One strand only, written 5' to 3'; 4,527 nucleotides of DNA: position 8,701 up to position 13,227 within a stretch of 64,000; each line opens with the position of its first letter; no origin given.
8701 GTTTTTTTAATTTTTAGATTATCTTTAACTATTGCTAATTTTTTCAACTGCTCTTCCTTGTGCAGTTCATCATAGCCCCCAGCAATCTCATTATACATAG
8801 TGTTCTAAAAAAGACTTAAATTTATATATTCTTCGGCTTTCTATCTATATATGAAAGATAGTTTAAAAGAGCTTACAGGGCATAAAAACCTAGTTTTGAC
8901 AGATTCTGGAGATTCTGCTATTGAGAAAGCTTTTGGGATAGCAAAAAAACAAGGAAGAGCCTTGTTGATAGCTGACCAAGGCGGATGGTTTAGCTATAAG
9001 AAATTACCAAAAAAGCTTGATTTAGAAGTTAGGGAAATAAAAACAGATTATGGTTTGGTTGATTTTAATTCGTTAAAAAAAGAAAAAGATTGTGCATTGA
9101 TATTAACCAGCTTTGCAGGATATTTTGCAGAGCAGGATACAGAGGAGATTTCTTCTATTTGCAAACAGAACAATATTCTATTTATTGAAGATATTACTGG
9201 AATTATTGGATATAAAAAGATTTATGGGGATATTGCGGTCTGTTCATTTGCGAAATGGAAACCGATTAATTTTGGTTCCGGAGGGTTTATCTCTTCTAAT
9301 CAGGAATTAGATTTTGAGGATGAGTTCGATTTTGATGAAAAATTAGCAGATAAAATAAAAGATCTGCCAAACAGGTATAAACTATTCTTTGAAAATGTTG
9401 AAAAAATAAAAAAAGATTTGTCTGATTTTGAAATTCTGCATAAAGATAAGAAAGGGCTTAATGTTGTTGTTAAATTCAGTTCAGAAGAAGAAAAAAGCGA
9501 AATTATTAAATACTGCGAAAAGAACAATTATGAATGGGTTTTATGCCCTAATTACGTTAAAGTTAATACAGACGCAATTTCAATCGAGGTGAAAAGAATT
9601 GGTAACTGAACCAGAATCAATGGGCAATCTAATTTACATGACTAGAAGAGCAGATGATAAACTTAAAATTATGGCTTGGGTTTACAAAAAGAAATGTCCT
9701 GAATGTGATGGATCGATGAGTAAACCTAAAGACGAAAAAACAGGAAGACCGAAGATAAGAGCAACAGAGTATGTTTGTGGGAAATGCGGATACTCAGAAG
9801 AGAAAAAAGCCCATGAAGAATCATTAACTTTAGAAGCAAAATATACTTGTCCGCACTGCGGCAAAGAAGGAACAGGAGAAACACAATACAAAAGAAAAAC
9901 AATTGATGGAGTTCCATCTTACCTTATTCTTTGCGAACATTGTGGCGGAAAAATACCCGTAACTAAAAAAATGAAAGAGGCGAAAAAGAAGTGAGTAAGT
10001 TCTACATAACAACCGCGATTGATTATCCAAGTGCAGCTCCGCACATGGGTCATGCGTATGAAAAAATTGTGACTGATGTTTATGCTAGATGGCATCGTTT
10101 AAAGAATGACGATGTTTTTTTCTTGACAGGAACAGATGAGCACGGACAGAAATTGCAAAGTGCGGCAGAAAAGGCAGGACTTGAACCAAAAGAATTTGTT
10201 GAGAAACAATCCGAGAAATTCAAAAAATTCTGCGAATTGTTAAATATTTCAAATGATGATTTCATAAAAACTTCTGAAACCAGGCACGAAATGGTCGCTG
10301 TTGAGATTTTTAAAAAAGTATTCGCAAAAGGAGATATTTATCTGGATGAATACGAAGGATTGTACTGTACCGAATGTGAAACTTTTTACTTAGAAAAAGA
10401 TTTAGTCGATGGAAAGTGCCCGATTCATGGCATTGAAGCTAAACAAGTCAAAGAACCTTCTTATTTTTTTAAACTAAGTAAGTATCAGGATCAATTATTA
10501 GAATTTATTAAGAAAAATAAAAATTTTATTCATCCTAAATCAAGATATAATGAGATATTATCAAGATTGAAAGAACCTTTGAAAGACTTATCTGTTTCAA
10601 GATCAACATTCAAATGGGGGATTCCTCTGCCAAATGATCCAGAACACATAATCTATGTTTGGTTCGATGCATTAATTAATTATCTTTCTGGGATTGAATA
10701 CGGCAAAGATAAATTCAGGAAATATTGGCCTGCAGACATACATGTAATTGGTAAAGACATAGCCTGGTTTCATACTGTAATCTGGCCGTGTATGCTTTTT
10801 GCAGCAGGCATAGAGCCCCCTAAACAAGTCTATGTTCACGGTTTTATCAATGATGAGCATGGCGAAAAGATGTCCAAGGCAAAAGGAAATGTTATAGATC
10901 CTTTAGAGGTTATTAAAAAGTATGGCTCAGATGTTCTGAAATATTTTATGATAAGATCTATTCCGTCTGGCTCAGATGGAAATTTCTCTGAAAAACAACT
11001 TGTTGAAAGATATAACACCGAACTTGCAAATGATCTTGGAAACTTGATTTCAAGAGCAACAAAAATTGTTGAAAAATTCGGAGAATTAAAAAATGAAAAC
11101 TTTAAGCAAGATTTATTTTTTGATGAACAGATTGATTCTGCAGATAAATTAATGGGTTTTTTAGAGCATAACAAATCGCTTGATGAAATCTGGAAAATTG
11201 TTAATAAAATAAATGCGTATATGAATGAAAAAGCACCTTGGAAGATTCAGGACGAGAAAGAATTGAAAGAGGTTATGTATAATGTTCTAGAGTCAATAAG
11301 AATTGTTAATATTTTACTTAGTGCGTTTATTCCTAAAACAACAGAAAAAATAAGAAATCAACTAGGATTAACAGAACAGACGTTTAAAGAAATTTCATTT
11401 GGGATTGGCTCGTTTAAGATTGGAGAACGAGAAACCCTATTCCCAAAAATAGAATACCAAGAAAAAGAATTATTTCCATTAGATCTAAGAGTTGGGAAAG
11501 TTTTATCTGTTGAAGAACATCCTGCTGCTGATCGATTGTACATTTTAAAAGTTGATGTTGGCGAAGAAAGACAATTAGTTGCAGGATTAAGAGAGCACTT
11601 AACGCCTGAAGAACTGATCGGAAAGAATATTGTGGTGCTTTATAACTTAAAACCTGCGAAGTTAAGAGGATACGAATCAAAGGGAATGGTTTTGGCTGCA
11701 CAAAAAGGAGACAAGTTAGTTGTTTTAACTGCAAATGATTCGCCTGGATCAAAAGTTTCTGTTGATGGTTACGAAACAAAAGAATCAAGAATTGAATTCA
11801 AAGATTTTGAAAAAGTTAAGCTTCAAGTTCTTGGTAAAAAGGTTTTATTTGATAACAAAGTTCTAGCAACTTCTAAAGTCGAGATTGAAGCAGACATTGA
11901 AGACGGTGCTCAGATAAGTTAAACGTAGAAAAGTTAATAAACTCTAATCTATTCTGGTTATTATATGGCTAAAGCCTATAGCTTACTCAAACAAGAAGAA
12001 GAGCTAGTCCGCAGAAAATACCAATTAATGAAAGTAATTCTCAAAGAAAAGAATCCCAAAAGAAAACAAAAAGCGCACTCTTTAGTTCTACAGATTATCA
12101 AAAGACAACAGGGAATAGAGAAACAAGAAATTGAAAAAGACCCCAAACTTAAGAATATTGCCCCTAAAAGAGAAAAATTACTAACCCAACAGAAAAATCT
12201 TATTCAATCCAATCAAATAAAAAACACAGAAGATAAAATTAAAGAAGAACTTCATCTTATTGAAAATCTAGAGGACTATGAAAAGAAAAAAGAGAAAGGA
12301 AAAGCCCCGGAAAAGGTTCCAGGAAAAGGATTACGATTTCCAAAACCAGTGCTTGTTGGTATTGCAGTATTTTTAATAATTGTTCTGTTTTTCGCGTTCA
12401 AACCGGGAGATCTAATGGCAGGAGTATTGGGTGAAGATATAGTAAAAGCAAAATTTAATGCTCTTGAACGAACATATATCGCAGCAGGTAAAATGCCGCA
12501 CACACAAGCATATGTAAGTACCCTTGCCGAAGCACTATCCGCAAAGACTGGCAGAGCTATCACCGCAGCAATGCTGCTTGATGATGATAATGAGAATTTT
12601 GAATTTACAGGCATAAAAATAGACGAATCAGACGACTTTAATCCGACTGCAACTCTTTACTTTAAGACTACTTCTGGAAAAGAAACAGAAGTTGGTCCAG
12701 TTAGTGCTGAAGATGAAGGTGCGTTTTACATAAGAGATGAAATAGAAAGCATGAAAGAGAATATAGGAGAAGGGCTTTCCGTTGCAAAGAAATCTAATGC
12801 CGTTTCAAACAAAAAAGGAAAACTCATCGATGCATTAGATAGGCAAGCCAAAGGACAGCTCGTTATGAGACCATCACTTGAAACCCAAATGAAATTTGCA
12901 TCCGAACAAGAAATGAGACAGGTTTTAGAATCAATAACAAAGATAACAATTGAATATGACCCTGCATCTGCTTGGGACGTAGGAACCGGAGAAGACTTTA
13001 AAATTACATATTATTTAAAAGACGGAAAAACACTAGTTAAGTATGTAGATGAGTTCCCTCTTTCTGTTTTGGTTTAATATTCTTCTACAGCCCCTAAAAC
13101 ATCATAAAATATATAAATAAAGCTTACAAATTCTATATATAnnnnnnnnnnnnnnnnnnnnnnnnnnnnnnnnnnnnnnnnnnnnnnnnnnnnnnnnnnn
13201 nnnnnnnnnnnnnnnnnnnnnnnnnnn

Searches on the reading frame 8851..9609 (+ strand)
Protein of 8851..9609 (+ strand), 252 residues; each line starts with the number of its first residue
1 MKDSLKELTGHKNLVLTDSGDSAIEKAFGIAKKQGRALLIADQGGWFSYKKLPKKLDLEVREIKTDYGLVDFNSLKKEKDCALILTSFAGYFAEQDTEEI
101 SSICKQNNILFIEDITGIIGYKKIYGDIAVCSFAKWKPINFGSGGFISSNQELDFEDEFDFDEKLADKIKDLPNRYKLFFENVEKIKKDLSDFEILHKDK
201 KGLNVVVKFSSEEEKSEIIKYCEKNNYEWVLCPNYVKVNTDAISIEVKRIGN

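Call 10: search_protein_families(library=pfam, proteins=[window:8851-9609:+], max_evalue=0.01)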
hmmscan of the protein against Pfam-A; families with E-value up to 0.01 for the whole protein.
window:8851-9609:+ (252 aa): 1 family
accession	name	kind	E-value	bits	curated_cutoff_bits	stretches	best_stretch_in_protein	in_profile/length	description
PF01041.23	DegT_DnrJ_EryC1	-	0.0003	20.6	19.8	1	63-152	93-189/360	DegT/DnrJ/EryC1/StrS aminotransferase family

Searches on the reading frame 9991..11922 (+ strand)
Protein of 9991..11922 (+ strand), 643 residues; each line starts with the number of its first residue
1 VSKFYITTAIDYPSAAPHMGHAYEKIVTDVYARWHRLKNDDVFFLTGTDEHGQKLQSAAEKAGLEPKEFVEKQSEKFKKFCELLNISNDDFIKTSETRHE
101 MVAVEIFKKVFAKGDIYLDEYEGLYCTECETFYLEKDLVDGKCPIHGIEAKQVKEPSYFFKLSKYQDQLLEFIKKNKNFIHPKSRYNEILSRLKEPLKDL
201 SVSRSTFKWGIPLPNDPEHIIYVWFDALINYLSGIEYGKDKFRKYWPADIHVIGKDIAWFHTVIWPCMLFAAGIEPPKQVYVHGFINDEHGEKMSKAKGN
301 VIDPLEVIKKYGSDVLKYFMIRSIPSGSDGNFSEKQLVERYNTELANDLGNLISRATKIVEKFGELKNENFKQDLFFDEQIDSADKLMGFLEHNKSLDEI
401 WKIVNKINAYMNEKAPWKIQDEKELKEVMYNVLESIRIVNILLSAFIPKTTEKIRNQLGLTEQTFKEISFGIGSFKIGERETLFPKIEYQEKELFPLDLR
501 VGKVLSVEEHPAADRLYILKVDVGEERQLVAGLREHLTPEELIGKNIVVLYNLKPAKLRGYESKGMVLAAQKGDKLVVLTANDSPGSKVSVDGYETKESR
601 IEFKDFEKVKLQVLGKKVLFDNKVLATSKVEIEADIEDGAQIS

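Call 10: search_protein_families(library=pfam, proteins=[window:9991-11922:+], max_evalue=0.01)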
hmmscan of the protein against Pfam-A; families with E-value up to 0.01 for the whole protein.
window:9991-11922:+ (643 aa): 6 families
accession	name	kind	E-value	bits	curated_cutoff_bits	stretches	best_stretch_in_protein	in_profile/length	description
PF09334.17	tRNA-synt_1g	-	1.2e-109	367.1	20.1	2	137-356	163-390/391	tRNA synthetases class I (M)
PF00133.28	tRNA-synt_1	-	7.1e-40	137.5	22.7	2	219-331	297-412/414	tRNA synthetases class I (I, L, M and V)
PF01588.26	tRNA_bind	-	8.3e-28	96.8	27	1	499-582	1-88/96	Putative tRNA binding domain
PF01406.26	tRNA-synt_1e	-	2.7e-14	53.7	27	2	16-121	22-126/301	tRNA synthetases class I (C) catalytic domain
PF19303.5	Anticodon_3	-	1.8e-06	28.3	23.5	1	377-478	18-122/152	Anticodon binding domain of methionyl tRNA ligase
PF01921.24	tRNA-synt_1f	-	2.6e-06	27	27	1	273-326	263-315/360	tRNA synthetases class I (K)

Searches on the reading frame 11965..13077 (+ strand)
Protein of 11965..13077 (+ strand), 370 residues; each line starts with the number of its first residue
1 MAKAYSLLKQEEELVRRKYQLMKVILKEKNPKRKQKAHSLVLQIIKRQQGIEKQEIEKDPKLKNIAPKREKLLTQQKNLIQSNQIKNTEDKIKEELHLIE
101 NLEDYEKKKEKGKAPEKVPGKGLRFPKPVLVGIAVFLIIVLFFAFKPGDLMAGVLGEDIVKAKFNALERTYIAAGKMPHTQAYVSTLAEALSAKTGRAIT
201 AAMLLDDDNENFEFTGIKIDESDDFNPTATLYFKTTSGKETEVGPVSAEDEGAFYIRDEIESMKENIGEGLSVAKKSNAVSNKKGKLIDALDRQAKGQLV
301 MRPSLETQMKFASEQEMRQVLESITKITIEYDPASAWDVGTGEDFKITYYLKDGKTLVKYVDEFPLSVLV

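Call 10: search_protein_families(library=pfam, proteins=[window:11965-13077:+], max_evalue=0.01)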
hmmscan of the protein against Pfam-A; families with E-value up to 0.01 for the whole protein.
window:11965-13077:+ (370 aa): 1 family
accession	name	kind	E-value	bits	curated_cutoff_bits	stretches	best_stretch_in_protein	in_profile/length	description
PF11178.13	DUF2963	-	0.00012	21.9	22.6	1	327-364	10-40/52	Protein of unknown function (DUF2963)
